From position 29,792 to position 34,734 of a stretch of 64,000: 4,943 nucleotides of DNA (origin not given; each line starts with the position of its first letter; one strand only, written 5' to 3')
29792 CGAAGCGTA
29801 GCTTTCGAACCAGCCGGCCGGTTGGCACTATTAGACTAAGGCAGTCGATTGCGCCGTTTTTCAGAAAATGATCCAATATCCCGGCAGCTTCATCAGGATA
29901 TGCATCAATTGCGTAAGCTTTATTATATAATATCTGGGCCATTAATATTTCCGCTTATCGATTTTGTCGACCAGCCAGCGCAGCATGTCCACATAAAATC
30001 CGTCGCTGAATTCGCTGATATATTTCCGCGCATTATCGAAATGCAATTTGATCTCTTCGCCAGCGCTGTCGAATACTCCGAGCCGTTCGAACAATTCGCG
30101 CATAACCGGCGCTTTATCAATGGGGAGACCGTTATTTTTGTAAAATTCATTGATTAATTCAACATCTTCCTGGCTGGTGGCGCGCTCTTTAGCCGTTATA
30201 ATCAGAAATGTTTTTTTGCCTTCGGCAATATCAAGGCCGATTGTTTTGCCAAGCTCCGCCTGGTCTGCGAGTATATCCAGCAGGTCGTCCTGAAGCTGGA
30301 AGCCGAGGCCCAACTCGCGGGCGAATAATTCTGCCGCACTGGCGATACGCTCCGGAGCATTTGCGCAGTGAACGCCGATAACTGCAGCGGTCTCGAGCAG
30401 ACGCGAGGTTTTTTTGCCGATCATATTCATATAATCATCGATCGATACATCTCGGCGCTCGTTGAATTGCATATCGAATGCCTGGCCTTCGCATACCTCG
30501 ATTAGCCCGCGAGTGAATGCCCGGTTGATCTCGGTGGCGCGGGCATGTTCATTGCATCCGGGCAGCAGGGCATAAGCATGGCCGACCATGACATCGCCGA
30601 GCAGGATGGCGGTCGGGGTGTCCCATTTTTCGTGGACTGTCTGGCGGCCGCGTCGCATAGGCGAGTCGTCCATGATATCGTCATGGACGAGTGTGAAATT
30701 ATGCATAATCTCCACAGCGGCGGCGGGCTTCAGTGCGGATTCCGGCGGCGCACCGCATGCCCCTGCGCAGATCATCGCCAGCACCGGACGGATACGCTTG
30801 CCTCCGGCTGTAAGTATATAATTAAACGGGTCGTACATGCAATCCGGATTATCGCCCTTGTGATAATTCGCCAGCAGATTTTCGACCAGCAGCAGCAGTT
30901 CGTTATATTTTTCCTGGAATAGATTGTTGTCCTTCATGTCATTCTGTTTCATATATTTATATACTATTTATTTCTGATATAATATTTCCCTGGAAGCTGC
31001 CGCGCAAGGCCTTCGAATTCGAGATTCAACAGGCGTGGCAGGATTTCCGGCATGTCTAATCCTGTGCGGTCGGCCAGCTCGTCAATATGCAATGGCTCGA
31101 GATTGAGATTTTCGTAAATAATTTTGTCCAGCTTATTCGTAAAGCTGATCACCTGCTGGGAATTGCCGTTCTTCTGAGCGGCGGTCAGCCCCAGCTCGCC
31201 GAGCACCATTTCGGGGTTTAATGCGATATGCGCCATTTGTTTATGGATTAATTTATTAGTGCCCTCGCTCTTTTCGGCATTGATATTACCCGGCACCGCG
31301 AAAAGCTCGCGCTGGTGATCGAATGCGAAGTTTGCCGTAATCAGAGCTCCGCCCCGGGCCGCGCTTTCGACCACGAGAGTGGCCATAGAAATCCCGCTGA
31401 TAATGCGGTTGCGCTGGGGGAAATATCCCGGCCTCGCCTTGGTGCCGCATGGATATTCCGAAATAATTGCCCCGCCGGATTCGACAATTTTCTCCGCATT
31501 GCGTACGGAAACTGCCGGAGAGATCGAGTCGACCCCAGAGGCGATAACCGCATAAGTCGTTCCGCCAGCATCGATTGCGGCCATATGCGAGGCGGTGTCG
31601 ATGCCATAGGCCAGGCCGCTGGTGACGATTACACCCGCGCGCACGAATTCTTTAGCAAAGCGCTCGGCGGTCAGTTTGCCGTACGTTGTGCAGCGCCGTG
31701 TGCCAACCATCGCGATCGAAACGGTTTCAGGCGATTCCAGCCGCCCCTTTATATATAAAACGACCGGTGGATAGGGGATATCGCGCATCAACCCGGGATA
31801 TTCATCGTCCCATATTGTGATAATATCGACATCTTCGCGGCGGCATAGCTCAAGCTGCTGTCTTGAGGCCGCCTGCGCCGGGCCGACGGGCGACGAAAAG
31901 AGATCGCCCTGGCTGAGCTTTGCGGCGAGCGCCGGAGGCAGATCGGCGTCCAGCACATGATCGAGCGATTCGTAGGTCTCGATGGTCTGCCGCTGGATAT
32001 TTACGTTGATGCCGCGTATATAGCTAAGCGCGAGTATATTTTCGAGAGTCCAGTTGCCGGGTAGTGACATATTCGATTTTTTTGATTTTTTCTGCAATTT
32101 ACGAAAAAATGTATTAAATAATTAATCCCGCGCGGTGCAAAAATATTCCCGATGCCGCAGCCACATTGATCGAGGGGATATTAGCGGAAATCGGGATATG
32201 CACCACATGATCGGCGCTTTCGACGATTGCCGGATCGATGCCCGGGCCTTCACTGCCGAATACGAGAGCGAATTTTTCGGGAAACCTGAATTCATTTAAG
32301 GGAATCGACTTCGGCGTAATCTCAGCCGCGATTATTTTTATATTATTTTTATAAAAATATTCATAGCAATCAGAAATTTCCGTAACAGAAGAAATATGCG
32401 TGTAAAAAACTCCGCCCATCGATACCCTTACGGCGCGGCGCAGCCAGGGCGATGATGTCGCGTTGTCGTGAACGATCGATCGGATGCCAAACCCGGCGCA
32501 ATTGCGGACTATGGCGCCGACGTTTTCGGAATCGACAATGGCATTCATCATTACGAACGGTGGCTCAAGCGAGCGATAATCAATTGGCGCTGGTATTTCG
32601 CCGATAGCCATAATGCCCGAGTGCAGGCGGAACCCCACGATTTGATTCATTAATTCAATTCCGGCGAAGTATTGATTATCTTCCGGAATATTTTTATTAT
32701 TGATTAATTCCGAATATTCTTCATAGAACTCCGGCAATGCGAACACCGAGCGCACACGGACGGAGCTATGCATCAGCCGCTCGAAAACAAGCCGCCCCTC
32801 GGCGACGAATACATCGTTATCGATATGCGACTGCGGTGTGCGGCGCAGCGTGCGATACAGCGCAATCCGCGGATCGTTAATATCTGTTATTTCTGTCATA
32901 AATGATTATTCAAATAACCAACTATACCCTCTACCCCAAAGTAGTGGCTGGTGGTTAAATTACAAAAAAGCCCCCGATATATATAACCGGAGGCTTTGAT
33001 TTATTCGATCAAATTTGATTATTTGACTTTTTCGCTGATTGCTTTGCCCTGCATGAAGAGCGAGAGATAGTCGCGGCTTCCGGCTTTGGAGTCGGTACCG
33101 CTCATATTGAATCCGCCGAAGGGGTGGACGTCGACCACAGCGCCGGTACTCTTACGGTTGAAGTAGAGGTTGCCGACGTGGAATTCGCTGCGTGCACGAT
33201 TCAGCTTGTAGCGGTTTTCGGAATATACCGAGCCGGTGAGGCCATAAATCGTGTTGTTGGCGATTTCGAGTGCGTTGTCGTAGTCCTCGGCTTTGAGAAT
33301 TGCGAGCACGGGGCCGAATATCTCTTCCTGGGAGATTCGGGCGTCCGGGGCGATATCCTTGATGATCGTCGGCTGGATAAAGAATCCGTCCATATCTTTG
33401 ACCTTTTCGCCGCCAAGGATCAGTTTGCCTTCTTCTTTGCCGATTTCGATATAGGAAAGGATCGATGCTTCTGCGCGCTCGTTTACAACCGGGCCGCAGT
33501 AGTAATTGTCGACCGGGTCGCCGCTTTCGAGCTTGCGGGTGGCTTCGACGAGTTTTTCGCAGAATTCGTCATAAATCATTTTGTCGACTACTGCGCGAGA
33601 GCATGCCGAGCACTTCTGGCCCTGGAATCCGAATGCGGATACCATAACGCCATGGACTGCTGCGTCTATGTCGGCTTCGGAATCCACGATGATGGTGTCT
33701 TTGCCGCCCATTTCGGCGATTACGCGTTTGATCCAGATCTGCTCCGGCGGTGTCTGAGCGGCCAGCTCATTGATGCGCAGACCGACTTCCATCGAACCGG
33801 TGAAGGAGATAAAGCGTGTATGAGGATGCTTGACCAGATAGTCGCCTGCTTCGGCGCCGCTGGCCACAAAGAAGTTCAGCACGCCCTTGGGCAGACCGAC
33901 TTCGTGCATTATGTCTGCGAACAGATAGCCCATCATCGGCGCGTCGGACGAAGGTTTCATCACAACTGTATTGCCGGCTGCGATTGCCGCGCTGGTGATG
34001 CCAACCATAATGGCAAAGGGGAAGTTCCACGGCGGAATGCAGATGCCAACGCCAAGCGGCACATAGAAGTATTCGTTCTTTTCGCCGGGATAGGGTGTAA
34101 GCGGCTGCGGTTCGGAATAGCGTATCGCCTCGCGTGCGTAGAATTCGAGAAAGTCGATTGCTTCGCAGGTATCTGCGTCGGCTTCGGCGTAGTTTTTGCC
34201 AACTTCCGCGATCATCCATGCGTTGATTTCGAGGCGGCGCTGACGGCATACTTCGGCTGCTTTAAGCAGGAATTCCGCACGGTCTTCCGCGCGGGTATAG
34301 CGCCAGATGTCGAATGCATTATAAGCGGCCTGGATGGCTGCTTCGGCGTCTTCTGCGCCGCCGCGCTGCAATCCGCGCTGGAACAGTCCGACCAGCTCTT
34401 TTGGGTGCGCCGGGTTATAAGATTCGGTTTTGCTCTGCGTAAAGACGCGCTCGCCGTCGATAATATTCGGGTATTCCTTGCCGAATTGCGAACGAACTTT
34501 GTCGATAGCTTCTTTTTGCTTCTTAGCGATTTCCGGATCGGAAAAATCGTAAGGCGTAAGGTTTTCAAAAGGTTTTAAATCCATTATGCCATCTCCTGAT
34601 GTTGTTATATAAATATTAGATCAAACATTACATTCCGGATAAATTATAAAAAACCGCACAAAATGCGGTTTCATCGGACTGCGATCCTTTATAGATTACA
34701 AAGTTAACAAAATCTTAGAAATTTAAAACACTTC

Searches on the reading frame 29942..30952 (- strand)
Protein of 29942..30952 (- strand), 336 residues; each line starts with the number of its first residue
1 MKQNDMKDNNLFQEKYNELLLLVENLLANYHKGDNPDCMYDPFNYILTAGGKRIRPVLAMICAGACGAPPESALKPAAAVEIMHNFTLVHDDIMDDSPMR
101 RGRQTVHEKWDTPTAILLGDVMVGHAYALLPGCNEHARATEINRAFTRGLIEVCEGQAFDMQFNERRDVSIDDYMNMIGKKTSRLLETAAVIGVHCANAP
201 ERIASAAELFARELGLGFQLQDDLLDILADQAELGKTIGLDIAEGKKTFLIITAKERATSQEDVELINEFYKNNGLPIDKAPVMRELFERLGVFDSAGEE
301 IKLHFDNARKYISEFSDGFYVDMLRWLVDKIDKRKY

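Call 6: search_protein_families(library=pfam, proteins=[window:29942-30952:-], max_evalue=0.001)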
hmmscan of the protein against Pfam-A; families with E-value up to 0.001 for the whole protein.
window:29942-30952:- (336 aa): 1 family
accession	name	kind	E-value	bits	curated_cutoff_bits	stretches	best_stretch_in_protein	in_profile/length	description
PF00348.22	polyprenyl_synt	-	4e-68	229.8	27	1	38-272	3-235/251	Polyprenyl synthetase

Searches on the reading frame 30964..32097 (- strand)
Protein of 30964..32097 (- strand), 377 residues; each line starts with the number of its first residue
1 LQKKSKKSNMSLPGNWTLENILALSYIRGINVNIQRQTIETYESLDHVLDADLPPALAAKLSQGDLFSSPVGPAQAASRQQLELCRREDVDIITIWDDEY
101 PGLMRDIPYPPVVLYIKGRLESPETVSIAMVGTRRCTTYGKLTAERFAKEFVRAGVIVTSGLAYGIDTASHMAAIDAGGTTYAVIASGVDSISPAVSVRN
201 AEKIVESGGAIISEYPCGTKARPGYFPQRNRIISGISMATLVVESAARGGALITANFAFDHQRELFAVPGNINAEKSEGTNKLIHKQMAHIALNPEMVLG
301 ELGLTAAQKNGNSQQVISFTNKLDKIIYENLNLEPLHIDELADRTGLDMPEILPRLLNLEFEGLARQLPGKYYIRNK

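Call 6: search_protein_families(library=pfam, proteins=[window:30964-32097:-], max_evalue=0.001)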
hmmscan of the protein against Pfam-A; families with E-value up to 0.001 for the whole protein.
window:30964-32097:- (377 aa): 2 families
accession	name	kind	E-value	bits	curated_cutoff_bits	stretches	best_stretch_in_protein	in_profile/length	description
PF02481.21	DNA_processg_A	-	3e-71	239.4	29.6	1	85-290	2-208/212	DNA recombination-mediator protein A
PF17782.7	DprA_WH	-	7.9e-13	48.7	22.9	1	324-371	14-61/61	DprA winged helix domain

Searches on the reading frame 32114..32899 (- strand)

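Call 6: search_protein_families(library=pfam, proteins=[window:32114-32899:-], max_evalue=0.001)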
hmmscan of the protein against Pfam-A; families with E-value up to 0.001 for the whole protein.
window:32114-32899:- (261 aa): 1 family
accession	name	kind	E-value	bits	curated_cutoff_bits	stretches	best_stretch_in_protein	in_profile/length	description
PF00588.24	SpoU_methylase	-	3.2e-32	112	29.7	1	115-255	3-142/142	SpoU rRNA Methylase family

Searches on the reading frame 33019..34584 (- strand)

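Call 6: search_protein_families(library=pfam, proteins=[window:33019-34584:-], max_evalue=0.001)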
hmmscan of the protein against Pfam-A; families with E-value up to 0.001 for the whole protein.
window:33019-34584:- (521 aa): 2 families
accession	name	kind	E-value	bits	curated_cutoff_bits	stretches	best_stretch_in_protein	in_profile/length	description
PF00171.27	Aldedh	-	3.5e-140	468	23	1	52-515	8-460/461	Aldehyde dehydrogenase family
PF05893.19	LuxC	-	0.00061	19.2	21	0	174-351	86-261/401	Acyl-CoA reductase (LuxC)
